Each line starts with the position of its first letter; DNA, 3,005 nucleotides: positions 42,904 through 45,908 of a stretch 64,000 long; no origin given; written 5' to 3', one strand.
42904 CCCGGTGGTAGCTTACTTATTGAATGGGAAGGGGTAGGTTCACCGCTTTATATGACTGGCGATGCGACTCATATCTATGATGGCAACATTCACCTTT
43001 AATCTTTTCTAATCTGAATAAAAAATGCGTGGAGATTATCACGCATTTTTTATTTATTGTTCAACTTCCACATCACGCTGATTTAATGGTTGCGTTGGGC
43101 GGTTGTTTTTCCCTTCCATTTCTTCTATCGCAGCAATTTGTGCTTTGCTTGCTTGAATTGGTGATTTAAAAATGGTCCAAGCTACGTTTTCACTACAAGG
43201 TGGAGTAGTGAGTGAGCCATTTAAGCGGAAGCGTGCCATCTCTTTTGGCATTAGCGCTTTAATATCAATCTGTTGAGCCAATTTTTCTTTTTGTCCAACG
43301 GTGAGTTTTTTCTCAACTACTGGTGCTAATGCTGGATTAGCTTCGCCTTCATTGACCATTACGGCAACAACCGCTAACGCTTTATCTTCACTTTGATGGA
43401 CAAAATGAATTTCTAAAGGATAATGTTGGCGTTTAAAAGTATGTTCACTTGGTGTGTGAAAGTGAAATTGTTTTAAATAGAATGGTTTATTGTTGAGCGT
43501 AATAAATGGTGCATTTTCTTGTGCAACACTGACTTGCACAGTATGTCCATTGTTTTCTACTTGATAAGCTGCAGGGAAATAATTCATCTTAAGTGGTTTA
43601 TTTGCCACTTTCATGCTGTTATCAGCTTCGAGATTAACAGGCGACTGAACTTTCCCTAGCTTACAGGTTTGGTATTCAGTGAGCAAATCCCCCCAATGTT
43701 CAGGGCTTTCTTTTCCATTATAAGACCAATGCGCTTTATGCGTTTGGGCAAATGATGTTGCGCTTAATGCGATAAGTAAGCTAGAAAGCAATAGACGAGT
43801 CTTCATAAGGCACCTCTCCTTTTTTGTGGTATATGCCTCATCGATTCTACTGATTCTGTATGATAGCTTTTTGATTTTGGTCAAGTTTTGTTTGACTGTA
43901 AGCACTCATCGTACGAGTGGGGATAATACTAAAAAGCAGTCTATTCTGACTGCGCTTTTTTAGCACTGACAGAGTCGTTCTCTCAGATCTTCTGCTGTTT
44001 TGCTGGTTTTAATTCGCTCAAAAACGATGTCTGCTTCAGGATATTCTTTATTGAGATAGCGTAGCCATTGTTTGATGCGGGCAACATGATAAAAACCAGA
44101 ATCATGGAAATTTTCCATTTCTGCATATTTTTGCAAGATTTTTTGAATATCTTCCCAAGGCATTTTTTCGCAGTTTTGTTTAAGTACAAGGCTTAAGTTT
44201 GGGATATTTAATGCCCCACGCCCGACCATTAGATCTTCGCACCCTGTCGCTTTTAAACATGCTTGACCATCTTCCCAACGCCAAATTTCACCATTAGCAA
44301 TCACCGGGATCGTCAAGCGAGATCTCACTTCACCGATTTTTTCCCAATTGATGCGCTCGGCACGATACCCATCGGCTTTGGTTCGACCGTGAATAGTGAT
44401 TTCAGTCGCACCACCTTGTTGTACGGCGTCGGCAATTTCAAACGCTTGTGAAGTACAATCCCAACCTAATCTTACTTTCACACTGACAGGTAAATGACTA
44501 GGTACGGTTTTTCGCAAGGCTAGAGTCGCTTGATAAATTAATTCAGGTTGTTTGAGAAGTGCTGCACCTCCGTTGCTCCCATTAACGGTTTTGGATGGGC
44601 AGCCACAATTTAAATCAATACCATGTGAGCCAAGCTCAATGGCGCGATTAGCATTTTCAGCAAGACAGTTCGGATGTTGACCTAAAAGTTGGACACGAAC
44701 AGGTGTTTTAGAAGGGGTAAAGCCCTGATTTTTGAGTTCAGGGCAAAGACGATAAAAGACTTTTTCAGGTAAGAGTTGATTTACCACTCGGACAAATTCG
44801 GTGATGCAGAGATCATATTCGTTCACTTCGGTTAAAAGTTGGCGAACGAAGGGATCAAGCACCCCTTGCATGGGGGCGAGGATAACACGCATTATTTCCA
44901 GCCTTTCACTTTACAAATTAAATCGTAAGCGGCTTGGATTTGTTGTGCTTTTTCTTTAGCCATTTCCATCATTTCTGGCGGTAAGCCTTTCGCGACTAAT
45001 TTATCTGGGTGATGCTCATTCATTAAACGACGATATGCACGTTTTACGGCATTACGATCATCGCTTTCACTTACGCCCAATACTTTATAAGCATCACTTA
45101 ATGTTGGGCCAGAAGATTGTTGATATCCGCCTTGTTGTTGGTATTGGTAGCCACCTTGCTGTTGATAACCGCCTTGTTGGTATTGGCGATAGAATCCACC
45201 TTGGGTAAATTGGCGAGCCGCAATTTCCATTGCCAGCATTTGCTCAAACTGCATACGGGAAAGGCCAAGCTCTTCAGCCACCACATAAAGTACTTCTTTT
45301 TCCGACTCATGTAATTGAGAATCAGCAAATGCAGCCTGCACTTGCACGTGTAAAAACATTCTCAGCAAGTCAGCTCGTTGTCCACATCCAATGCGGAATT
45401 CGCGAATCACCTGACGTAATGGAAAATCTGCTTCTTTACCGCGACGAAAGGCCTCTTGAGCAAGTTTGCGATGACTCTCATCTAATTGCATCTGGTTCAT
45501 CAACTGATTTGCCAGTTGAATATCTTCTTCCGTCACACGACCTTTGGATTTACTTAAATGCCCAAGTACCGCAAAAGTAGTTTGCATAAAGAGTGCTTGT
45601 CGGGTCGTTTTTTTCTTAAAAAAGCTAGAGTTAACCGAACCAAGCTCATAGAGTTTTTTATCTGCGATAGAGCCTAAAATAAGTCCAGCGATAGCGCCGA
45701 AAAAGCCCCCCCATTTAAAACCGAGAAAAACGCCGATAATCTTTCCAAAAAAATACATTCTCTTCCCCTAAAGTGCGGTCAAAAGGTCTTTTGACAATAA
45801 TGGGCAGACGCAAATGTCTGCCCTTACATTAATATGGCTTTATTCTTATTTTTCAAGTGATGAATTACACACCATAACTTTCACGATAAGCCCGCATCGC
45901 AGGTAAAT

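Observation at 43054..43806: Periplasmic alpha-class carbonic anhydrase inserted between dapF and dusC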

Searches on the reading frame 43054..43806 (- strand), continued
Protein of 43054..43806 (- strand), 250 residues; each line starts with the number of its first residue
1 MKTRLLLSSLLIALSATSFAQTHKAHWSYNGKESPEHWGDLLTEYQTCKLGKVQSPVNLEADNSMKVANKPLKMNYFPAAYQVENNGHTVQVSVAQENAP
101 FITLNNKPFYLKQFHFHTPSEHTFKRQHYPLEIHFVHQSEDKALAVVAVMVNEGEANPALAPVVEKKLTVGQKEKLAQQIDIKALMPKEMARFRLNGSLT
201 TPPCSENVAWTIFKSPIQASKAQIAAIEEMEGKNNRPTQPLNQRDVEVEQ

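Call 48: find_encoding_contigs(protein=P0010, flank=2500, max_places=4)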
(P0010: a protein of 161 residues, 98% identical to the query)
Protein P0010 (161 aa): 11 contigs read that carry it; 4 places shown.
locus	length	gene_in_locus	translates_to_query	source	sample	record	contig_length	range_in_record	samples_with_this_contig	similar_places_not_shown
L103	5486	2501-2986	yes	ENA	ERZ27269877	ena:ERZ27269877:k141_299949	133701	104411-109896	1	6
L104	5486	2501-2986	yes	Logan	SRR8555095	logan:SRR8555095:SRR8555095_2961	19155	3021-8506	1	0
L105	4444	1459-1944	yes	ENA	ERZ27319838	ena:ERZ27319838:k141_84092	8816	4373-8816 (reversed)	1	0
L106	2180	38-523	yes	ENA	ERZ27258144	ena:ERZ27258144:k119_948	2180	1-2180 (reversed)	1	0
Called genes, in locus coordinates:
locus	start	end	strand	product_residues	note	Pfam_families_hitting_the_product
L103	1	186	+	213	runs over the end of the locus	PF00156:Pribosyltran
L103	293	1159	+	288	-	-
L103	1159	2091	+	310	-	PF01207:Dus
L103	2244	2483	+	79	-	-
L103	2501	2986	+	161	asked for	PF00194:Carb_anhydrase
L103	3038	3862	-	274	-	PF01678:DAP_epimerase, PF02567:PhzC-PhzF (weak), PF01678:DAP_epimerase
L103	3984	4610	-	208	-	PF01726:LexA_DNA_bind, PF00717:Peptidase_S24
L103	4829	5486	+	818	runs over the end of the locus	PF27464:PlsB_N, PF01553:Acyltransferase, PF19277:GPAT_C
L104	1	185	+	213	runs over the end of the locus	PF00156:Pribosyltran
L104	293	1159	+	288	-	-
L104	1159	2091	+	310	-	PF01207:Dus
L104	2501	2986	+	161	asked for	PF00194:Carb_anhydrase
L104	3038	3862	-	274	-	PF01678:DAP_epimerase, PF02567:PhzC-PhzF (weak), PF01678:DAP_epimerase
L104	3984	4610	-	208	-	PF01726:LexA_DNA_bind, PF00717:Peptidase_S24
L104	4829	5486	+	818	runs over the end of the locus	PF27464:PlsB_N, PF01553:Acyltransferase, PF19277:GPAT_C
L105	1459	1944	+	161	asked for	PF00194:Carb_anhydrase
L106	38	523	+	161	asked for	PF00194:Carb_anhydrase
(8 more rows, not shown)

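Call 52: find_related_loci(query=A3, collection=metagenome_contigs, flank=2500)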
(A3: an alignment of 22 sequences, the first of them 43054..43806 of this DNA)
Query A3 (250 aa) in metagenome_contigs; peptide patterns used: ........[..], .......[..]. (x = any residue, [..] = any of these).
600 stretches matched a pattern (row limit reached: there are more); 591 encode a relative of the query (tblastn E <= 1e-3); the best 80 are kept; 80 distinct loci.
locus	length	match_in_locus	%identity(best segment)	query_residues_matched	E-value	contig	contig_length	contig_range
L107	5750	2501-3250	99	1-250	4e-171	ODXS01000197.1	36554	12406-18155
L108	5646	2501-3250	99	1-250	6e-172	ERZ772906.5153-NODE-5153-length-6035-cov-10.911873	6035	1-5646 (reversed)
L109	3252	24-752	50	1-246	3e-79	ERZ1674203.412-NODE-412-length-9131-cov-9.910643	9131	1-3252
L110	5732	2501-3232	50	1-246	9e-79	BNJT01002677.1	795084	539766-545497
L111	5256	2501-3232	51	1-246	2e-78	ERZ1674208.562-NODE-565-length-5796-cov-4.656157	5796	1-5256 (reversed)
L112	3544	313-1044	50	1-246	6e-78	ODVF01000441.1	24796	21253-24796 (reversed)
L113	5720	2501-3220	43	4-246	1e-63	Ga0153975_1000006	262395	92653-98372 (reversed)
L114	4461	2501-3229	43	4-246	1e-63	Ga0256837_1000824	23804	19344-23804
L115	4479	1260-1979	43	1-248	3e-62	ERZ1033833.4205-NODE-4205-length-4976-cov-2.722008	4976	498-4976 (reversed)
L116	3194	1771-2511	43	4-246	3e-62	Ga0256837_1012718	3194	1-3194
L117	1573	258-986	45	3-246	3e-64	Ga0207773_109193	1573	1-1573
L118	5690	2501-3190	45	19-246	5e-61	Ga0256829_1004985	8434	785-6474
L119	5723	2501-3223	42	7-244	5e-61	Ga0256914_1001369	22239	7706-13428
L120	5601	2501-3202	41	9-244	1e-60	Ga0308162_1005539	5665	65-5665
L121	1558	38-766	43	4-246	3e-63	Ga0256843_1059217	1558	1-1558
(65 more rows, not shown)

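Call 61: predict_structure(alignment_id=A3)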
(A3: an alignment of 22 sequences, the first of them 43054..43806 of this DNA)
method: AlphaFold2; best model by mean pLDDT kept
length: 250 residues; sequences in the alignment: 22
mean_pLDDT: 79.3   pTM: 0.77
mean pLDDT of the five models: 79.3, 77.6, 76.0, 75.1, 73.3
residues with pLDDT >= 90: 121; 70-90: 60; 50-70: 32; < 50: 37
segments of 3 or more residues with pLDDT < 50: 1-3, 14-47
pLDDT, mean of each block of 10 residues (from residue 1): 51 45 36 41 47 75 75 93 91 92 94 94 90 95 93 97 93 94 94 82 73 96 95 72 74
secondary structure, 60 per line:
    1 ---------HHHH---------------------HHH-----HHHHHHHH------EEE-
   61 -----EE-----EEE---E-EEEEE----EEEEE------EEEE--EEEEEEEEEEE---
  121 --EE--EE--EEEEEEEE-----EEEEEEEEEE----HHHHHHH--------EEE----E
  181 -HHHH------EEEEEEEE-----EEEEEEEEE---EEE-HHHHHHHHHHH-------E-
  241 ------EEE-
elements in order: H10-13 H43-50 E57-59 E73-75 E81-85 E90-94 E101-104 E107-117 E131-138 E144-153 H158-164 E173-175 H182-185 E192-199 E205-213 E217-219 H221-231 E247-249

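Call 64: fold_search(model_id=the predicted structure, library=pdb)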
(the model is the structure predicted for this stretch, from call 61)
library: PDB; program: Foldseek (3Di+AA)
matches with E <= 10: 679; with E <= 0.001: 379
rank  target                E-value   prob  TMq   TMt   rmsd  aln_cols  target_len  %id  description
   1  6im0_A                1.5e-25  1.00  0.78  0.88   2.7       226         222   45  Crystal structure of a highly thermostable carbonic anhydrase from Persephonella marina EX-H1 (released 2019-07-17)
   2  1koq_B                2.8e-25  1.00  0.78  0.87   3.0       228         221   42  NEISSERIA GONORRHOEAE CARBONIC ANHYDRASE (released 1998-12-09)
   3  8w7x_A                4.1e-25  1.00  0.79  0.87   2.8       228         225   43  SPS_Carbonic Anhydrases (released 2024-09-04)
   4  4x5s_A                4.9e-25  1.00  0.79  0.88   2.7       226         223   42  The crystal structure of an alpha carbonic anhydrase from the extremophilic bacterium Sulfurihydrogenibium azorense. (released 2015-05-20)
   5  4coq_B                6.9e-25  1.00  0.79  0.87   2.9       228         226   42  The complex of alpha-Carbonic anhydrase from Thermovibrio ammonificans with inhibitor sulfanilamide. (released 2014-10-15)
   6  6eki_A                7.3e-25  1.00  0.80  0.90   2.7       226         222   43  Structure of a hyperthermostable carbonic anhydrase identified from an active hydrothermal vent chimney (released 2018-04-11)
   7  4xz5_A                1.0e-24  1.00  0.79  0.86   2.8       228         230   39  Structure of the thermostable alpha-Carbonic Anydrase from Thiomicrospira crunogena XCL-2 gammaproteobacterium (released 2015-07-29)
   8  5hpj                  1.5e-24  1.00  0.77  0.89   2.8       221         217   41  Photobacterium profundum alpha-carbonic anhydrase (released 2016-12-07)
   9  4c3t_A                3.0e-24  1.00  0.79  0.88   2.9       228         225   42  The Carbonic anhydrase from Thermovibrio ammonificans reveals an interesting intermolecular disulfide contributing to  (released 2014-09-10)
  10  1koq_A                3.4e-24  1.00  0.77  0.86   3.0       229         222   42  NEISSERIA GONORRHOEAE CARBONIC ANHYDRASE (released 1998-12-09)
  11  1kop_A                6.4e-24  1.00  0.76  0.85   3.0       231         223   42  NEISSERIA GONORRHOEAE CARBONIC ANHYDRASE (released 1998-12-09)
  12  4g7a_A                2.1e-23  1.00  0.80  0.89   2.7       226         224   39  The crystal structure of an alpha Carbonic Anhydrase from the extremophilic bacterium Sulfurihydrogenibium yellowstone (released 2013-05-29)
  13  4g7a_B                2.1e-23  1.00  0.76  0.84   3.2       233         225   40  The crystal structure of an alpha Carbonic Anhydrase from the extremophilic bacterium Sulfurihydrogenibium yellowstone (released 2013-05-29)
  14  4xiw_C                9.4e-21  1.00  0.76  0.79   3.3       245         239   33  Carbonic anhydrase Cah3 from Chlamydomonas reinhardtii in complex with acetazolamide (released 2015-02-11)
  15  6h37                  1.1e-20  1.00  0.76  0.74   3.2       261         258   30  The crystal structure of human carbonic anhydrase VII in complex with 4-(4-phenyl)-4-hydroxy-1-piperidine-1-carbonyl)ben (released 2018-12-19)
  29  4ygf_A                5.8e-20  1.00  0.76  0.84   2.9       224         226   31  Crystal structure of the complex of Helicobacter pylori alpha-Carbonic Anhydrase with acetazolamide (released 2015-07-01)
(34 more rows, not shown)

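Call 65: search_dna_similar(query=window:43054-43806:-, collection=plasmids, mode=protein, max_rows=10)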
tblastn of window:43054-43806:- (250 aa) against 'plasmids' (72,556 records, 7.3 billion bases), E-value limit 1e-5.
Records with a match: 228; places in all: 250; records where one place covers at least 80% of the query: 205.
Best place of each record, by identity: <60% 228.
By first word of the organism name: Sinorhizobium 89; Bacillus 30; Escherichia 19; Vibrio 14; Rhizobium 11; Enterobacter 8; Mesorhizobium 7; Serratia 6; Enterococcus 6; Aeromonas 5; and 21 more.
By predicted mobility (MOB-suite, as given by PLSDB): conjugative 144; non-mobilizable 67; mobilizable 17.
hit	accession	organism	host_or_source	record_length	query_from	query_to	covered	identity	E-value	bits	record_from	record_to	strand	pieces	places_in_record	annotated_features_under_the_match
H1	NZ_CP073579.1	Photobacterium sp. GJ3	-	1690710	20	246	91%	45.4%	7e-57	202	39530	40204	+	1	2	record has no annotation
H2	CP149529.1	Salmonella enterica subsp. enterica serovar Cerro str. 818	animal,fecal (Bos taurus)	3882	19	246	91%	44.0%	6e-47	173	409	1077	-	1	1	record has no annotation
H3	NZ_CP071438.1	Escherichia coli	Homo sapiens,urine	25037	19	246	91%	44.0%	7e-47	173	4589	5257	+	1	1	carbonic anhydrase family protein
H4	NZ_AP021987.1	Raoultella ornithinolytica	-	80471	19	246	91%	44.0%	7e-47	173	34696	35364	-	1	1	carbonic anhydrase family protein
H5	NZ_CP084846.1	Klebsiella pneumoniae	Water,Whole organism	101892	19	246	91%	44.0%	7e-47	173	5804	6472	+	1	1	carbonic anhydrase family protein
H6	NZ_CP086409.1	Enterobacter cloacae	water,water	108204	19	246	91%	44.0%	7e-47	173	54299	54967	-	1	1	carbonic anhydrase family protein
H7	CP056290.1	Citrobacter freundii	culture,Wastewater influent sample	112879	19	246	91%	44.0%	7e-47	173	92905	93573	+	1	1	carbonic anhydrase family protein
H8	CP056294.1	Citrobacter freundii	culture,Wastewater influent sample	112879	19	246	91%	44.0%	7e-47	173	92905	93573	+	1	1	carbonic anhydrase family protein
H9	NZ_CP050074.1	Enterobacter kobei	cell culture,water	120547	19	246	91%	44.0%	7e-47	173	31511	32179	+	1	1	carbonic anhydrase family protein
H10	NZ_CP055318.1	Klebsiella grimontii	culture,Freshwater sample from upstream ...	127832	19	246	91%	44.0%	7e-47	173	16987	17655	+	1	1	carbonic anhydrase family protein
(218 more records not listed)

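Call 66: search_dna_similar(query=window:43054-43806:-, collection=phages, mode=protein, max_rows=10)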
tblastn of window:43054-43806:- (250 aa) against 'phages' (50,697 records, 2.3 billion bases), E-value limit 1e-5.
Records with a match: 7; places in all: 7; records where one place covers at least 80% of the query: 4.
Best place of each record, by identity: <60% 7.
By first word of the organism name: Listeria 6; Enterococcus 1.
By host as written in the record: Listeria monocytogenes 6; Enterococcus faecalis 1.
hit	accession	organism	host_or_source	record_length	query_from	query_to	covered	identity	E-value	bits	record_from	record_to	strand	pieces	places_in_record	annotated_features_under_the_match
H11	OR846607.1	Enterococcus phage Efs 1-1-1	Enterococcus faecalis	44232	27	246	88%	29.7%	2e-21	99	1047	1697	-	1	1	record has no annotation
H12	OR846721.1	Listeria phage LM 4-11-1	Listeria monocytogenes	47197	24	246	89%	28.7%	1e-26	113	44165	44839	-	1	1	record has no annotation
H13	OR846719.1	Listeria phage LM 4-11-1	Listeria monocytogenes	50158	24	246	89%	28.3%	4e-26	112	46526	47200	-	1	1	record has no annotation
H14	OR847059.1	Listeria phage LM 4-11-1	Listeria monocytogenes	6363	27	246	88%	26.7%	4e-20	95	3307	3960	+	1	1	record has no annotation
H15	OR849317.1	Listeria phage LM 4-14-1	Listeria monocytogenes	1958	27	212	74%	26.9%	9e-16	82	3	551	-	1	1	record has no annotation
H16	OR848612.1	Listeria phage LM 4-14-1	Listeria monocytogenes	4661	119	246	51%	28.9%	1e-10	67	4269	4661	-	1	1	record has no annotation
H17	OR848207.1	Listeria phage LM 4-14-1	Listeria monocytogenes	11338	119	246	51%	28.9%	1e-10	67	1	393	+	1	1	record has no annotation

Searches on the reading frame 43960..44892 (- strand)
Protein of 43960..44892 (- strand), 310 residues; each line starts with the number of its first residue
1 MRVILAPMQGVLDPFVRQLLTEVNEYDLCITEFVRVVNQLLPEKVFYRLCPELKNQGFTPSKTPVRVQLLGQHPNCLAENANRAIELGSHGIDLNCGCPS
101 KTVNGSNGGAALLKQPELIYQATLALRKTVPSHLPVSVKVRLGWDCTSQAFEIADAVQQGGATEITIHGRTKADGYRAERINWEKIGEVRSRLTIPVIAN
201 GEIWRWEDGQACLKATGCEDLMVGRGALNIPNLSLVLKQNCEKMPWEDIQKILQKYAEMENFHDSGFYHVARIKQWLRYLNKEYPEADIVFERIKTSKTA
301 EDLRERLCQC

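Call 3: search_protein_families(library=pfam, proteins=[window:43960-44892:-])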
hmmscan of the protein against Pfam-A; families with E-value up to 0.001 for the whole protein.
window:43960-44892:- (310 aa): 1 family
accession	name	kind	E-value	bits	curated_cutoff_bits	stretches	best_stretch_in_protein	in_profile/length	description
PF01207.24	Dus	-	2e-94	316.6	20.4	1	4-283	1-282/311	Dihydrouridine synthase (Dus)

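Call 4: search_protein_families(library=ncbifam, proteins=[window:43960-44892:-])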
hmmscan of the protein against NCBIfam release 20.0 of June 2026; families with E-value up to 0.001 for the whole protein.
window:43960-44892:- (310 aa): 7 families
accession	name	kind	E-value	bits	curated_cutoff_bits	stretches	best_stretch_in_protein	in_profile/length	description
NF007838.0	PRK10550.1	equivalog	7.3e-156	517.9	395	1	1-305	1-305/312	tRNA dihydrouridine(16) synthase DusC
TIGR00737.1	nifR3_yhdG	equivalog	2.6e-51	174.7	293.3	1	2-303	9-307/319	tRNA dihydrouridine synthase DusB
NF008774.0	PRK11815.1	equivalog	4.7e-26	91.5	269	1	2-272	14-288/337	tRNA dihydrouridine(20/20a) synthase DusA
TIGR00742.1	yjbN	subfamily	4.7e-17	62.3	397.2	1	5-233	5-232/318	tRNA dihydrouridine(20/20a) synthase DusA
NF005574.0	PRK07259.1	equivalog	3.3e-07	29.5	269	1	61-166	93-190/304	dihydroorotate dehydrogenase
TIGR01037.2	pyrD_sub1_fam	subfamily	0.0001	21.5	270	0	65-168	93-189/300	dihydroorotate dehydrogenase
NF006183.0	PRK08318.1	equivalog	0.00023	20.1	335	1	81-166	119-198/422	NAD-dependent dihydropyrimidine dehydrogenase subunit PreA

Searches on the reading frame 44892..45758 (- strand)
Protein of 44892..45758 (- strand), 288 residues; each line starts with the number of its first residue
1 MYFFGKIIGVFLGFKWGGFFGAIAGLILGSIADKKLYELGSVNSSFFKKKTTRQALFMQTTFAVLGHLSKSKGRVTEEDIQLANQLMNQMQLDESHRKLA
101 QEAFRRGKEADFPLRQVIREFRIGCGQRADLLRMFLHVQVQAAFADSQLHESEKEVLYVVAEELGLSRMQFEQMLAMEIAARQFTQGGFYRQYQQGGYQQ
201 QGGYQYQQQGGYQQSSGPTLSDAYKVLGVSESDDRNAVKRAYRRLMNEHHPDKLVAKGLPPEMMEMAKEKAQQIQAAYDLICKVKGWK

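Call 3: search_protein_families(library=pfam, proteins=[window:44892-45758:-])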
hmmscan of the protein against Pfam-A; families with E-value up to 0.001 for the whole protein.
window:44892-45758:- (288 aa): 2 families
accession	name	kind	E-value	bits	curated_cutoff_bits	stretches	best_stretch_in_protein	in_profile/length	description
PF05099.18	TerB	-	7.5e-11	42.8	24.4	1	61-174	4-116/118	Tellurite resistance protein TerB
PF00226.36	DnaJ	-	9.5e-11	42.1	27.8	1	222-282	1-54/63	DnaJ domain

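Call 4: search_protein_families(library=ncbifam, proteins=[window:44892-45758:-])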
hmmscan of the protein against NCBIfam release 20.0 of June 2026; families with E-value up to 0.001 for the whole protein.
window:44892-45758:- (288 aa): 12 families
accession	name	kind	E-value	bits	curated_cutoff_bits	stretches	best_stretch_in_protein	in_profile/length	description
NF006948.0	PRK09430.1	equivalog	1e-118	395.8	162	1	1-288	1-267/267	co-chaperone DjlA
NF050028.1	CldAdptActJ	equivalog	2.7e-11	43.8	150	1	223-285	4-64/93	cold adaptation protein ActJcold adaptation protein ActJ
TIGR02349.1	DnaJ_bact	equivalog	2.4e-08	33.8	377.2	1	222-281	1-53/354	molecular chaperone DnaJ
NF008035.0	PRK10767.1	subfamily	6.7e-07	28.7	338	1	222-281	5-57/374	molecular chaperone DnaJ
NF010871.0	PRK14278.1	equivalog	9.8e-06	24.7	502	1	222-281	4-55/378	molecular chaperone DnaJ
NF010874.0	PRK14281.1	equivalog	1.1e-05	24.8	619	1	222-280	4-55/397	chaperone protein DnaJ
NF010872.0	PRK14279.1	equivalog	3.6e-05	23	556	1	222-256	10-44/394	molecular chaperone DnaJ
NF010892.0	PRK14299.1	equivalog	7e-05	22.2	392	1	221-280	4-55/291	chaperone protein DnaJ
NF006502.0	PRK08937.3-2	equivalog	8e-05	22.2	259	1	220-279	202-259/275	adenylosuccinate lyase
NF007618.0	PRK10266.1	equivalog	0.00011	21.8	403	1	220-253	3-36/306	curved DNA-binding protein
NF010885.0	PRK14292.1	equivalog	0.00011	21.4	585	1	222-281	3-54/371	chaperone protein DnaJ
NF010894.0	PRK14301.1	equivalog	0.00016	20.8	548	1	222-256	5-39/373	chaperone protein DnaJ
